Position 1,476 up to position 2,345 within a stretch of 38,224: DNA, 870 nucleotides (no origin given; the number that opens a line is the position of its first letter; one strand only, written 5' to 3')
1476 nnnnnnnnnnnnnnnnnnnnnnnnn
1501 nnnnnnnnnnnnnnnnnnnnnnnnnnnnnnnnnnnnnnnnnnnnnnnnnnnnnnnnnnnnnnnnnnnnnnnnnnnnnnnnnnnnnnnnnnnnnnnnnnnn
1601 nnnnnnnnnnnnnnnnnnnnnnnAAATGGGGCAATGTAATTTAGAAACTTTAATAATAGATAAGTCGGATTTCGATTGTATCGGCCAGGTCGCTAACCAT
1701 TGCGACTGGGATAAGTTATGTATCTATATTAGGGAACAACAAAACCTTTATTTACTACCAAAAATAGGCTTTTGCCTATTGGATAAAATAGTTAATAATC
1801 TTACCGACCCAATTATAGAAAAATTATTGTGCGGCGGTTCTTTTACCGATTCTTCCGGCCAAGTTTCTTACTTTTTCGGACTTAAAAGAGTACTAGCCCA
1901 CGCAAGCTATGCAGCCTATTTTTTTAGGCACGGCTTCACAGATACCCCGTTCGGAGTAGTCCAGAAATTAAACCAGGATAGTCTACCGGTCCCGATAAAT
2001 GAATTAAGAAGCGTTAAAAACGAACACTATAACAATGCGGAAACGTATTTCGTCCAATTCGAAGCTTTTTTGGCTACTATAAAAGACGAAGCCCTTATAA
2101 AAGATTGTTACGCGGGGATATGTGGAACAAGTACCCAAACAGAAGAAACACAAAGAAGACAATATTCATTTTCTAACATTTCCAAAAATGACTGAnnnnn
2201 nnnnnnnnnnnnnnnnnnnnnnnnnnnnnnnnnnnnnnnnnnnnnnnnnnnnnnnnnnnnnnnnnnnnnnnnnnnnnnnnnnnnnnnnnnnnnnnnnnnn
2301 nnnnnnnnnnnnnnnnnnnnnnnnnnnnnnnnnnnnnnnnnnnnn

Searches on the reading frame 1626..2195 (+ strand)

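Call 7: search_protein_families(library=phrogs, proteins=[window:1626-2195:+], max_evalue=0.01)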
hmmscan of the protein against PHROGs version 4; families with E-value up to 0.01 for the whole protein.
window:1626-2195:+ (189 aa): 1 family
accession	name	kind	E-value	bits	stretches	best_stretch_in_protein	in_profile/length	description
phrog_24616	-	unknown function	0.0015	19.5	1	23-150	19-156/185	-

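Call 8: search_protein_families(library=pfam, proteins=[window:1626-2195:+], max_evalue=0.01)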
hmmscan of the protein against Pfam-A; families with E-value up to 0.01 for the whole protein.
window:1626-2195:+ (189 aa): 1 family
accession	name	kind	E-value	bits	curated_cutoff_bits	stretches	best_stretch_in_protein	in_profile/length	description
PF20459.4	DUF6712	-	1.5e-14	54.4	25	1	47-154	5-106/121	Family of unknown function (DUF6712)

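Call 100: search_protein_families(library=ncbifam, proteins=[window:1626-2195:+], max_evalue=0.01)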
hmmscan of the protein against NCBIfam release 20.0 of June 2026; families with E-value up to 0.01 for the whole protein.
window:1626-2195:+ (189 aa): 0 families
